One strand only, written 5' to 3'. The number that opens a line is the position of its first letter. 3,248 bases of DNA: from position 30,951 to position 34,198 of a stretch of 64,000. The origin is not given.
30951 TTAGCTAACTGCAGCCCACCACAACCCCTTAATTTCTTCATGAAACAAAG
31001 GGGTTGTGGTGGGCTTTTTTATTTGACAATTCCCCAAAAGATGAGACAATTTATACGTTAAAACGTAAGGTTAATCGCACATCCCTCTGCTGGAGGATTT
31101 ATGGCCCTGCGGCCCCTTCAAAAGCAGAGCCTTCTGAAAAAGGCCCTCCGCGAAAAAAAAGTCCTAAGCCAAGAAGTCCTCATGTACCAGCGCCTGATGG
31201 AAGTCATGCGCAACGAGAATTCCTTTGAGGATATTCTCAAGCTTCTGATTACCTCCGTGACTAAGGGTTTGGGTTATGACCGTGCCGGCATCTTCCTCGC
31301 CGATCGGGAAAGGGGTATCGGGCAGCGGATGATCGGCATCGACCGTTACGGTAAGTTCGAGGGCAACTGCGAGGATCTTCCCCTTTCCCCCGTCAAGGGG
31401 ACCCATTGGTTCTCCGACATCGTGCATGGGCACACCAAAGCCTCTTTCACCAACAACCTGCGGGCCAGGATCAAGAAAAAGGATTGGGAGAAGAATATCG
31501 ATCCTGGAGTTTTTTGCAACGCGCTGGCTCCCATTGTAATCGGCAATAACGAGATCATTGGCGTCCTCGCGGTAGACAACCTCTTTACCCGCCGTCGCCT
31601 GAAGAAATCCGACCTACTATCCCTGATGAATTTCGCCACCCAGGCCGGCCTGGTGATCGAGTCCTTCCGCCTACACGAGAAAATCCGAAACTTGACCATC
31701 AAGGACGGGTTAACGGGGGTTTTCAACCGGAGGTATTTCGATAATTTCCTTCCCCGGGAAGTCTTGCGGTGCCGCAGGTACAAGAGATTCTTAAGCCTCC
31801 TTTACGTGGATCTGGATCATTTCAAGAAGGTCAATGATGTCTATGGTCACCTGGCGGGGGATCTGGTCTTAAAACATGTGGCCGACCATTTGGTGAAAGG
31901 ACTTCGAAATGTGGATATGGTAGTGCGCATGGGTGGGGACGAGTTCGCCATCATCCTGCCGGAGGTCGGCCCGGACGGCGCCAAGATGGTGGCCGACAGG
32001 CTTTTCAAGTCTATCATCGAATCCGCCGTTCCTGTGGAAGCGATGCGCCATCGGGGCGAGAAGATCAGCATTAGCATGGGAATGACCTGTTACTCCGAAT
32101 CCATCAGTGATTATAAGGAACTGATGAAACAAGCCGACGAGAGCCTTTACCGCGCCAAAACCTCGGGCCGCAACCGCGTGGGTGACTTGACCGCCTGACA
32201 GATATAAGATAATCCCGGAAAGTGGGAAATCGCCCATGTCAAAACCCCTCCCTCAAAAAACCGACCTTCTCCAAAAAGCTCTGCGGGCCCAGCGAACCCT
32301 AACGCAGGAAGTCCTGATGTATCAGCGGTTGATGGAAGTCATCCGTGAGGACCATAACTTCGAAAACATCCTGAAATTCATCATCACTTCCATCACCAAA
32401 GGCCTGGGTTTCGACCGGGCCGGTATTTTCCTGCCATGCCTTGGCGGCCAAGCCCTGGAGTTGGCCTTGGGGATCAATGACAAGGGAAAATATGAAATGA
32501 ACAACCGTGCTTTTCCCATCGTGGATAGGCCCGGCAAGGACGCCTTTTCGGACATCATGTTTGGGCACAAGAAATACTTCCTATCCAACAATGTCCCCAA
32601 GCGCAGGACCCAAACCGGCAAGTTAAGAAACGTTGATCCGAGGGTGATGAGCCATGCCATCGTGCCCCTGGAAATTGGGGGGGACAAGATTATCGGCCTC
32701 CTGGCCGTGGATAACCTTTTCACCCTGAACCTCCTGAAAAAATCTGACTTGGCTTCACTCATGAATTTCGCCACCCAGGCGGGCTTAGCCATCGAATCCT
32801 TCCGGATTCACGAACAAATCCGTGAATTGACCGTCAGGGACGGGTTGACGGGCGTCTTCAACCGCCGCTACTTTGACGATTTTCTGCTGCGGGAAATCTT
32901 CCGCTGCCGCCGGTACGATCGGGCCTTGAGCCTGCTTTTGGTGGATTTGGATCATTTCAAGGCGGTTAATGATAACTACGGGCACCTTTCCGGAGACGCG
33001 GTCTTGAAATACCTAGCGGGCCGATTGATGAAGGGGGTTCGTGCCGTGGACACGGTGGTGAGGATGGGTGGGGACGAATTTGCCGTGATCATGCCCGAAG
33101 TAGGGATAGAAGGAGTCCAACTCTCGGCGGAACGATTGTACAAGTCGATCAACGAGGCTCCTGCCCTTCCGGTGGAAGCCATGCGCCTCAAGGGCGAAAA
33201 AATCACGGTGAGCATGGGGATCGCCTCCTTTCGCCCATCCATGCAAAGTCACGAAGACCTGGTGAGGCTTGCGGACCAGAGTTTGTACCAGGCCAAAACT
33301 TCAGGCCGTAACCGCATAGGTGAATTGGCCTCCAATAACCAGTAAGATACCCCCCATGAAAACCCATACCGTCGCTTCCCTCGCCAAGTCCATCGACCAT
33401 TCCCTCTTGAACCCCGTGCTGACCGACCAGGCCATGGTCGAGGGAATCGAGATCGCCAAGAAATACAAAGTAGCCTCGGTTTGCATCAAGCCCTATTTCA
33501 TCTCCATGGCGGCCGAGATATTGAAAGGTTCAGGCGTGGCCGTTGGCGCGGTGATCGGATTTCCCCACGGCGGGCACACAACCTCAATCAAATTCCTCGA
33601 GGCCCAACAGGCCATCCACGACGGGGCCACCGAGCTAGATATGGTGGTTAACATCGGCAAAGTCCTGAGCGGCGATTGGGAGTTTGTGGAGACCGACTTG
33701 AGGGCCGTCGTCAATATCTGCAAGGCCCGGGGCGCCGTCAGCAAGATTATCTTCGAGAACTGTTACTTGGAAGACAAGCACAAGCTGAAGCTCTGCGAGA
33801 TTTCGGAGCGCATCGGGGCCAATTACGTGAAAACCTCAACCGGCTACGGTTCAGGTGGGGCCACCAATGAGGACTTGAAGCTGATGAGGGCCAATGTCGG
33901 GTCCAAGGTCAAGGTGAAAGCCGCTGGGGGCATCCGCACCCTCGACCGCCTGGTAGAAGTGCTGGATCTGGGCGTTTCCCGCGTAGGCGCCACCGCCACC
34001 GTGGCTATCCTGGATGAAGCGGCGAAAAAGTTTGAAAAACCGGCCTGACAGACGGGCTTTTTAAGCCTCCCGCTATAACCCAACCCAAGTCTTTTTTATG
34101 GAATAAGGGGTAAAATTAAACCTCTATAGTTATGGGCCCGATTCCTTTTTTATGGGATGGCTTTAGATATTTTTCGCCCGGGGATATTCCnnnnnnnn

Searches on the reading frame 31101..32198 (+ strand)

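Call 8: search_protein_families(library=pfam, proteins=[window:31101-32198:+], max_evalue=0.001)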
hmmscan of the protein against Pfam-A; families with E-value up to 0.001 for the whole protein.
window:31101-32198:+ (365 aa): 3 families
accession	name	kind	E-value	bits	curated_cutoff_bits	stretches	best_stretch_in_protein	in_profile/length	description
PF00990.26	GGDEF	-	4.8e-45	153.7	23.8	1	201-359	3-161/161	Diguanylate cyclase, GGDEF domain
PF13185.12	GAF_2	-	2.1e-06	28.4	28.6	1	40-187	2-136/136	GAF domain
PF01590.32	GAF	-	3.1e-05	25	22.4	1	42-186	2-133/133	GAF domain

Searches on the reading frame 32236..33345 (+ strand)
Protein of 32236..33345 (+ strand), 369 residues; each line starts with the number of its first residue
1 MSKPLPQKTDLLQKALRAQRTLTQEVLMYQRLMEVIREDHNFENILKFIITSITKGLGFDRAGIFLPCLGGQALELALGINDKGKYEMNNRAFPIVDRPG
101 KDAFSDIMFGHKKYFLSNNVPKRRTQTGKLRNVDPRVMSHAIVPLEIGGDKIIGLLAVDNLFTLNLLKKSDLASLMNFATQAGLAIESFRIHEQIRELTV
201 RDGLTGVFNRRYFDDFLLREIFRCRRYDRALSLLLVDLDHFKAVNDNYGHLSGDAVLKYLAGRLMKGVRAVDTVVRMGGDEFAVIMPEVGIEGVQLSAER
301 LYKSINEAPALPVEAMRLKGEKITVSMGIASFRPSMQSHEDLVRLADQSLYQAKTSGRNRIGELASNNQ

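Call 8: search_protein_families(library=pfam, proteins=[window:32236-33345:+], max_evalue=0.001)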
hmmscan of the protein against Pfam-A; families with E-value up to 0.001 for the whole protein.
window:32236-33345:+ (369 aa): 3 families
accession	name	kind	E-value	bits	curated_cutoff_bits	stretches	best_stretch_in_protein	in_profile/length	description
PF00990.26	GGDEF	-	5.2e-43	147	23.8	1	201-360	3-161/161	Diguanylate cyclase, GGDEF domain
PF13185.12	GAF_2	-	5.1e-05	23.9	28.6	1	40-187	2-136/136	GAF domain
PF01590.32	GAF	-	6.6e-05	23.9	22.4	1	43-186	3-133/133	GAF domain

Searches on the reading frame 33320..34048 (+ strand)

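Call 8: search_protein_families(library=pfam, proteins=[window:33320-34048:+], max_evalue=0.001)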
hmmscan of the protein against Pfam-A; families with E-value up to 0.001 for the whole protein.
window:33320-34048:+ (242 aa): 1 family
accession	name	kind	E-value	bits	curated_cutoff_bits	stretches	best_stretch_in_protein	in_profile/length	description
PF01791.15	DeoC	-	4.3e-14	53.1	23.8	1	23-220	4-213/229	DeoC/LacD family aldolase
